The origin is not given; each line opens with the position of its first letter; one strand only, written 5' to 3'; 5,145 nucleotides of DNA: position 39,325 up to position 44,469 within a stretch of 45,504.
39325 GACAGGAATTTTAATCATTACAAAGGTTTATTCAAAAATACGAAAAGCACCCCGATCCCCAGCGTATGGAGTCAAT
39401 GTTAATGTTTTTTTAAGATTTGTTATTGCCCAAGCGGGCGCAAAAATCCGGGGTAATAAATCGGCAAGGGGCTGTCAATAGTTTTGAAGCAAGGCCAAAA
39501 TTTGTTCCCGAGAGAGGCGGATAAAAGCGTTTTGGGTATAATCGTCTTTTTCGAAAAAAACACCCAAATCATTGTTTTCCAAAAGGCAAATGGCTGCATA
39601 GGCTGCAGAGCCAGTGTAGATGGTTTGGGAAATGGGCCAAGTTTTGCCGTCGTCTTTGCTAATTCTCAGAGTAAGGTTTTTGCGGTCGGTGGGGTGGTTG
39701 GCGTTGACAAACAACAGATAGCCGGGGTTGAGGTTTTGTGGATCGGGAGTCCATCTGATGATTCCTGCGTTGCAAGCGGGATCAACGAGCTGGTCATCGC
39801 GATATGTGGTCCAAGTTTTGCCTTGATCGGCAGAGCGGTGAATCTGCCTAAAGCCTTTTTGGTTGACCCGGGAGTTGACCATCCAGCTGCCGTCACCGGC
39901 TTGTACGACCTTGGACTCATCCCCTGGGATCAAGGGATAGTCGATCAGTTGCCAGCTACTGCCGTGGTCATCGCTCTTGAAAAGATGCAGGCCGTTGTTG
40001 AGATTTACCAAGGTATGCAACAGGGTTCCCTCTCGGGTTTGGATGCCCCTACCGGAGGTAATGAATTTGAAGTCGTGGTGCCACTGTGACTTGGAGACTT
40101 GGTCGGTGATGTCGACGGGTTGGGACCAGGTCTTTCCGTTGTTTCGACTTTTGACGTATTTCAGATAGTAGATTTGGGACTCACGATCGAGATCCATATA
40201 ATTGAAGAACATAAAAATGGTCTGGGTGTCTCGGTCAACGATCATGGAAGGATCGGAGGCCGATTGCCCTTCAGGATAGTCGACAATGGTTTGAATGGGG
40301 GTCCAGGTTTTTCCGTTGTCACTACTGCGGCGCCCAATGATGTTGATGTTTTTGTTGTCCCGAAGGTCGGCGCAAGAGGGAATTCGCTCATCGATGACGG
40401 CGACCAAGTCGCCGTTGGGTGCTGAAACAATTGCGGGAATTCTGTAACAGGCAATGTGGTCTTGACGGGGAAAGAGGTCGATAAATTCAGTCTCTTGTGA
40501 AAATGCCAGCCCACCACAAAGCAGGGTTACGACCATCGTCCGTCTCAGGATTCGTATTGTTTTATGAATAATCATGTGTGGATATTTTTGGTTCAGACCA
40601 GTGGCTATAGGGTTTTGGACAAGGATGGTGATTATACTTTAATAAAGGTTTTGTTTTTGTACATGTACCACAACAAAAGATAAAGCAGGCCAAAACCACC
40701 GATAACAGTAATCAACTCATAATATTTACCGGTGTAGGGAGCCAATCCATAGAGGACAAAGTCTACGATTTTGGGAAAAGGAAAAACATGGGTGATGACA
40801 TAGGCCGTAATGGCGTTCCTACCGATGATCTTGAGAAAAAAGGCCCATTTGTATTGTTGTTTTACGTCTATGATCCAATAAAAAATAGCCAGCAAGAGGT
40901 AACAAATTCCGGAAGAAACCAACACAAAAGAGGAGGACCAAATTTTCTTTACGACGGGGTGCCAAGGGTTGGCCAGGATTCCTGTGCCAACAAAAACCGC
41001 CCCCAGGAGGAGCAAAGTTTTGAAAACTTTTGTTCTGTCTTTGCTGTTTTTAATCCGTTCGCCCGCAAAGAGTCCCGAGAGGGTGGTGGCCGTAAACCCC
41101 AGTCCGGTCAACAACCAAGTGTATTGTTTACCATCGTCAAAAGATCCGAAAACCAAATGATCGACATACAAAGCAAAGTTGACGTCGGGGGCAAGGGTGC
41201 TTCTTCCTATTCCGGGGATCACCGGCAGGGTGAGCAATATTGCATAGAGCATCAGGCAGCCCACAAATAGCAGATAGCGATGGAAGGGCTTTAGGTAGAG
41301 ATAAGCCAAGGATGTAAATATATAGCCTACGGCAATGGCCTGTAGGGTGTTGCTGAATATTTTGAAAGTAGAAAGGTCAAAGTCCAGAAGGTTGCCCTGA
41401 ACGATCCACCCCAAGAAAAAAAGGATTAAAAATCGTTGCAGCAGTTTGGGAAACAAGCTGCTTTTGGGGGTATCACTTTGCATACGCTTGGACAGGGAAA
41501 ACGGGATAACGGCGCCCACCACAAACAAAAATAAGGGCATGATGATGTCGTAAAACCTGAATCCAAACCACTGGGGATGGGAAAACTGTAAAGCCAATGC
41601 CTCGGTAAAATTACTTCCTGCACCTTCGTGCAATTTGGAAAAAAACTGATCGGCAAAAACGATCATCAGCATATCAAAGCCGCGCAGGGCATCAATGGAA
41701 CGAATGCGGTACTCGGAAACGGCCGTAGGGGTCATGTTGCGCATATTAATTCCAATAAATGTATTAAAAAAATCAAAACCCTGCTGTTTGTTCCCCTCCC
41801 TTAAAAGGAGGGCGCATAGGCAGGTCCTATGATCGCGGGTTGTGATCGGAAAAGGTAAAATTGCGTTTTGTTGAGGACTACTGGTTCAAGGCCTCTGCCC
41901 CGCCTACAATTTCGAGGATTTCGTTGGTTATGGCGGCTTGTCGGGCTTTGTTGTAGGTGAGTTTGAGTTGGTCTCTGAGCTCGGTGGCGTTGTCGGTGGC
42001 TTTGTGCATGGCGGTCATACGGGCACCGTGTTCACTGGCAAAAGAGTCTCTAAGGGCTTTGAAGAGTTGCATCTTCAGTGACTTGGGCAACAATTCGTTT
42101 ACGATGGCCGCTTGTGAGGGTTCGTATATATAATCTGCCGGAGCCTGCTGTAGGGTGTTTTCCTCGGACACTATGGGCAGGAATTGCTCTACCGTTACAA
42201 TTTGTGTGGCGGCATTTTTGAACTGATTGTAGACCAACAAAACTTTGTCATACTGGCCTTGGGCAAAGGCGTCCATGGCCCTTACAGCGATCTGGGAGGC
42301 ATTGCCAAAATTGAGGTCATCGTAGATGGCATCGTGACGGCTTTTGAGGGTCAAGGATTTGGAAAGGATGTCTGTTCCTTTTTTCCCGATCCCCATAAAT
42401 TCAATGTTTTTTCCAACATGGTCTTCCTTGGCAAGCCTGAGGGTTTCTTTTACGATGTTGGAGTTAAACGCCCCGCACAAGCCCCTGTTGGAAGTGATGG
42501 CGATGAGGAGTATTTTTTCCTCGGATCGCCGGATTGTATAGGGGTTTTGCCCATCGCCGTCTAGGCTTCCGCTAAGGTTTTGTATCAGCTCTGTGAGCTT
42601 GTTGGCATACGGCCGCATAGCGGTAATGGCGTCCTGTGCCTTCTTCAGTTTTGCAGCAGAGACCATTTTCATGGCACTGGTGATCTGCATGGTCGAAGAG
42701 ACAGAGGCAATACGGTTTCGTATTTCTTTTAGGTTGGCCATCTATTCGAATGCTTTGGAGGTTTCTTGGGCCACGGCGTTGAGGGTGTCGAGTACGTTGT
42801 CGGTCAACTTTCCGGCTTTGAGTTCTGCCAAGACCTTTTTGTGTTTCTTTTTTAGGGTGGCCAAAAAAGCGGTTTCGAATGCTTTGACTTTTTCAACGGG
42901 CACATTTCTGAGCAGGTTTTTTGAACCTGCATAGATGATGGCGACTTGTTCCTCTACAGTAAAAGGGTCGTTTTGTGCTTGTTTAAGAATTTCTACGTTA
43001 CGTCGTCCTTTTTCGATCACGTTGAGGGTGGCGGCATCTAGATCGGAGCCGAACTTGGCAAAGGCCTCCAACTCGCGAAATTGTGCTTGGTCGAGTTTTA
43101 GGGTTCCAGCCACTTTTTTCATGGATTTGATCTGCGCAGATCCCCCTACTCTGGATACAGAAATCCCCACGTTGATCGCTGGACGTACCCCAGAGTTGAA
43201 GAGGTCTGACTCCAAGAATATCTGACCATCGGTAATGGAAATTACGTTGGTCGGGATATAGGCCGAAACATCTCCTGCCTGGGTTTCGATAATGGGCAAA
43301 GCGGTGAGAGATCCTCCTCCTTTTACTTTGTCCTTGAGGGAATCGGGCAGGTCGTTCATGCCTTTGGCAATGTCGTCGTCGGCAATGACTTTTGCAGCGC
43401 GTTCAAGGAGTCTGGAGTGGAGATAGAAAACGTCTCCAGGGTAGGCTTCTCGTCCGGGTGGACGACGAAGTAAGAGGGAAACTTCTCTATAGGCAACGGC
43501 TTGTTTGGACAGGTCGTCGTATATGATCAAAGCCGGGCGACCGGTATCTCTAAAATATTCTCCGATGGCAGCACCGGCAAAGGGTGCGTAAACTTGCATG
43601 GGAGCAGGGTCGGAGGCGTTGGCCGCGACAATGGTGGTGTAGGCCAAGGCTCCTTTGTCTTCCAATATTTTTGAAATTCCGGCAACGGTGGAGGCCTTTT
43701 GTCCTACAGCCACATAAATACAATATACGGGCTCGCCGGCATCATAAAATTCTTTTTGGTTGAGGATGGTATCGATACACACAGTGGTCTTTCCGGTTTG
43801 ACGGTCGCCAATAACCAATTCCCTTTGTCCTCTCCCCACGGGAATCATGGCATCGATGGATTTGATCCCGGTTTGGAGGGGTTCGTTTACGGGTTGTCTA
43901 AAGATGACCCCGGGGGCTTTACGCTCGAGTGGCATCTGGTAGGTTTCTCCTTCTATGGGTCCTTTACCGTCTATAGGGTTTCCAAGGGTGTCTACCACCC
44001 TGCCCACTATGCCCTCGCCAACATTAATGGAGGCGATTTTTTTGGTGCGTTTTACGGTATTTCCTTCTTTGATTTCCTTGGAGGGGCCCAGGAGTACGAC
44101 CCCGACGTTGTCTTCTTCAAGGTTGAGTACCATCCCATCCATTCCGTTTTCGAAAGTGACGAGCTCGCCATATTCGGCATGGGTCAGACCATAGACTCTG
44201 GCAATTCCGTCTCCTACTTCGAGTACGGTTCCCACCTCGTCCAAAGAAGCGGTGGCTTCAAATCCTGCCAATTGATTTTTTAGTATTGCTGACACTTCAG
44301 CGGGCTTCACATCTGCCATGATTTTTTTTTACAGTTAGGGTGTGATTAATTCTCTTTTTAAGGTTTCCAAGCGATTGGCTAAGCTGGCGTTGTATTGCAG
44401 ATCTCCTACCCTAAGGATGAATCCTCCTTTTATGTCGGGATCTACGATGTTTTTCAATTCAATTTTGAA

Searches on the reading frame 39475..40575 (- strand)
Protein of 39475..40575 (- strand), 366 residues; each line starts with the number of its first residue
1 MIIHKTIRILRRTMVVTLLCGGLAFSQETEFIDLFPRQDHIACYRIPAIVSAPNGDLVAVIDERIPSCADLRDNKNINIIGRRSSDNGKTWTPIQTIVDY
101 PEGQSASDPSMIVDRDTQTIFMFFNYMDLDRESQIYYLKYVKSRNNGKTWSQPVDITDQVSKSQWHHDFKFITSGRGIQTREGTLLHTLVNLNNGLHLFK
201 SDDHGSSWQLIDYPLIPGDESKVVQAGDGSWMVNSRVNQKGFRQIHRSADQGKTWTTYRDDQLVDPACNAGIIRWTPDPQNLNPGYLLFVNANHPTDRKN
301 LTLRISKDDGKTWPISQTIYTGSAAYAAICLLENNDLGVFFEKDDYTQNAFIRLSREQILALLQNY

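Call 42: search_protein_families(library=pfam, proteins=[window:39475-40575:-], max_evalue=0.001)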
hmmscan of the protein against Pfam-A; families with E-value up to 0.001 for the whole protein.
window:39475-40575:- (366 aa): 6 families
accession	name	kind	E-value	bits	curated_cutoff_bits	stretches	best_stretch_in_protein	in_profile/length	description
PF13088.12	BNR_2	-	3.9e-25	89.2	31.4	1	73-335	14-273/277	BNR repeat-like domain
PF13859.12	BNR_3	-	1.6e-19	70.9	27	1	46-275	1-234/308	BNR repeat-like domain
PF02012.26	BNR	-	3.8e-10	38.6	27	0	83-92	2-11/12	BNR/Asp-box repeat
PF15902.12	Sortilin-Vps10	-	1.9e-07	30.7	33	1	198-317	3-113/446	Sortilin, neurotensin receptor 3,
PF24316.1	Tli3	-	9.8e-07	29.6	27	0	41-116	48-123/129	T6SS Tli3 immunity protein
PF15899.11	BNR_6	-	2.4e-05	24.4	27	0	83-92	3-12/14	BNR-Asp box repeat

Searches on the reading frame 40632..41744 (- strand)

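Call 42: search_protein_families(library=pfam, proteins=[window:40632-41744:-], max_evalue=0.001)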
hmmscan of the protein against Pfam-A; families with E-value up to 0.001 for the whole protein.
window:40632-41744:- (370 aa): 1 family
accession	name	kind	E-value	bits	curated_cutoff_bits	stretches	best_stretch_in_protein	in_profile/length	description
PF16401.11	DUF5009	-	7.2e-07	29.3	25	1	14-111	2-99/260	Domain of unknown function (DUF5009)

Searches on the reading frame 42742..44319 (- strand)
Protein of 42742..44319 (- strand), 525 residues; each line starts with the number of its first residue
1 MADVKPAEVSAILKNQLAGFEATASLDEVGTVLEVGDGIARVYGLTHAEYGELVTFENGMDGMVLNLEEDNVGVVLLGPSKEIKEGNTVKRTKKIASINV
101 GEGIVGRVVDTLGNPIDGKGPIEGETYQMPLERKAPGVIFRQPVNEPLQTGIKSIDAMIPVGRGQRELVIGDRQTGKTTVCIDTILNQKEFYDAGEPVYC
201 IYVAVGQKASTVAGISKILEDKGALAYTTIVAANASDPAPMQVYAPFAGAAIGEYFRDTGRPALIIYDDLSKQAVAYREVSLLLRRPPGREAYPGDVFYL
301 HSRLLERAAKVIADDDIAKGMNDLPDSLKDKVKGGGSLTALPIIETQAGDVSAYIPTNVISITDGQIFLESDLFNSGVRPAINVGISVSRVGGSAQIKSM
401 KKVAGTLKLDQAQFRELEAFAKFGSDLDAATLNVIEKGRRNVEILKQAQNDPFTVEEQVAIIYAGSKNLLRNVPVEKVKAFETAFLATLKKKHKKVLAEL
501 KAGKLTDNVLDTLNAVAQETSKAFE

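Call 42: search_protein_families(library=pfam, proteins=[window:42742-44319:-], max_evalue=0.001)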
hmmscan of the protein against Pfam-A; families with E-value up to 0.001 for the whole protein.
window:42742-44319:- (525 aa): 4 families
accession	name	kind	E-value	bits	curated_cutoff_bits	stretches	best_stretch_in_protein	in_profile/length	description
PF00006.31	ATP-synt_ab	-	7.9e-75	251.6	29.5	1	151-389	1-213/213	ATP synthase alpha/beta family, nucleotide-binding domain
PF00306.32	ATP-synt_ab_C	-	1.5e-43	148.6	27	1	396-519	1-125/126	ATP synthase alpha/beta chain, C terminal domain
PF02874.29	ATP-synt_ab_N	-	7.3e-15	55.7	20.9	1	28-92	4-68/69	ATP synthase alpha/beta family, beta-barrel domain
PF09378.16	HAS-barrel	-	0.00022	21.7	25.2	1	28-91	4-90/90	HAS barrel domain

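Call 60: find_encoding_contigs(protein=window:42742-44319:-, flank=1500, max_places=10)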
Protein window:42742-44319:- (525 aa): 14 contigs read that carry it; 9 places shown.
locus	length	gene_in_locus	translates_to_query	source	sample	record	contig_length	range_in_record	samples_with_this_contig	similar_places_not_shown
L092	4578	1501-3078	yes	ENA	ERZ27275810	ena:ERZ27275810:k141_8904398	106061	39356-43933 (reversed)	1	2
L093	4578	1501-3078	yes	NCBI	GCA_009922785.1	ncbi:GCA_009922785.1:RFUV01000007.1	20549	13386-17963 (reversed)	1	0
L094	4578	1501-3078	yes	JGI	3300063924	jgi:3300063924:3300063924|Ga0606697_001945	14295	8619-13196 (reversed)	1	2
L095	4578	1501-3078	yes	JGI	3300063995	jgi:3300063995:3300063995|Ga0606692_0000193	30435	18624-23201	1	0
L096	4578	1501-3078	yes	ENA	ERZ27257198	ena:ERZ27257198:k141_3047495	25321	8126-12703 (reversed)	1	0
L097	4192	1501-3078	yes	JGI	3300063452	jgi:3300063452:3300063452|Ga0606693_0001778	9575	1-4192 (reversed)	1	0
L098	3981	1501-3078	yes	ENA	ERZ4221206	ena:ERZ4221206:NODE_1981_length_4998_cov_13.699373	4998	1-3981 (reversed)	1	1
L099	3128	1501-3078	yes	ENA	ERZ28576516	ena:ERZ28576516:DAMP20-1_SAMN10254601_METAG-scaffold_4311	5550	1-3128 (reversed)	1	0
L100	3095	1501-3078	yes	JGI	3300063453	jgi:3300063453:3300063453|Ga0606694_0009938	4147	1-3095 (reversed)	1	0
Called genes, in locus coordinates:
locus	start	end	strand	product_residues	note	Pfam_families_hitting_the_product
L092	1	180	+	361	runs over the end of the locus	PF28541:DUF8433, PF00119:ATP-synt_A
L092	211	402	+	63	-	PF00137:ATP-synt_C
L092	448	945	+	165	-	-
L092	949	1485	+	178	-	PF00213:OSCP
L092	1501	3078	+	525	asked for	PF02874:ATP-synt_ab_N, PF00006:ATP-synt_ab, PF00306:ATP-synt_ab_C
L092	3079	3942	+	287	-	PF00231:ATP-synt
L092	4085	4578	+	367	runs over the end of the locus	PF16401:DUF5009 (weak)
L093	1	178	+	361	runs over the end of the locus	PF28541:DUF8433, PF00119:ATP-synt_A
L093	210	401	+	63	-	PF00137:ATP-synt_C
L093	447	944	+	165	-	-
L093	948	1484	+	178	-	PF00213:OSCP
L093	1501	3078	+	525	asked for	PF02874:ATP-synt_ab_N, PF00006:ATP-synt_ab, PF00306:ATP-synt_ab_C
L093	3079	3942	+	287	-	PF00231:ATP-synt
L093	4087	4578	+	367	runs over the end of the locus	PF16401:DUF5009 (weak)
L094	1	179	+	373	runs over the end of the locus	PF28541:DUF8433, PF00119:ATP-synt_A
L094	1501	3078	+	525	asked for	PF02874:ATP-synt_ab_N, PF00006:ATP-synt_ab, PF00306:ATP-synt_ab_C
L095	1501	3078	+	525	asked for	PF02874:ATP-synt_ab_N, PF00006:ATP-synt_ab, PF00306:ATP-synt_ab_C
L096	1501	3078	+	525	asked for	PF02874:ATP-synt_ab_N, PF00006:ATP-synt_ab, PF00306:ATP-synt_ab_C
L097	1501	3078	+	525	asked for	PF02874:ATP-synt_ab_N, PF00006:ATP-synt_ab, PF00306:ATP-synt_ab_C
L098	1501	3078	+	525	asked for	PF02874:ATP-synt_ab_N, PF00006:ATP-synt_ab, PF00306:ATP-synt_ab_C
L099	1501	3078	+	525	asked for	PF02874:ATP-synt_ab_N, PF00006:ATP-synt_ab, PF00306:ATP-synt_ab_C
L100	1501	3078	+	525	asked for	PF02874:ATP-synt_ab_N, PF00006:ATP-synt_ab, PF00306:ATP-synt_ab_C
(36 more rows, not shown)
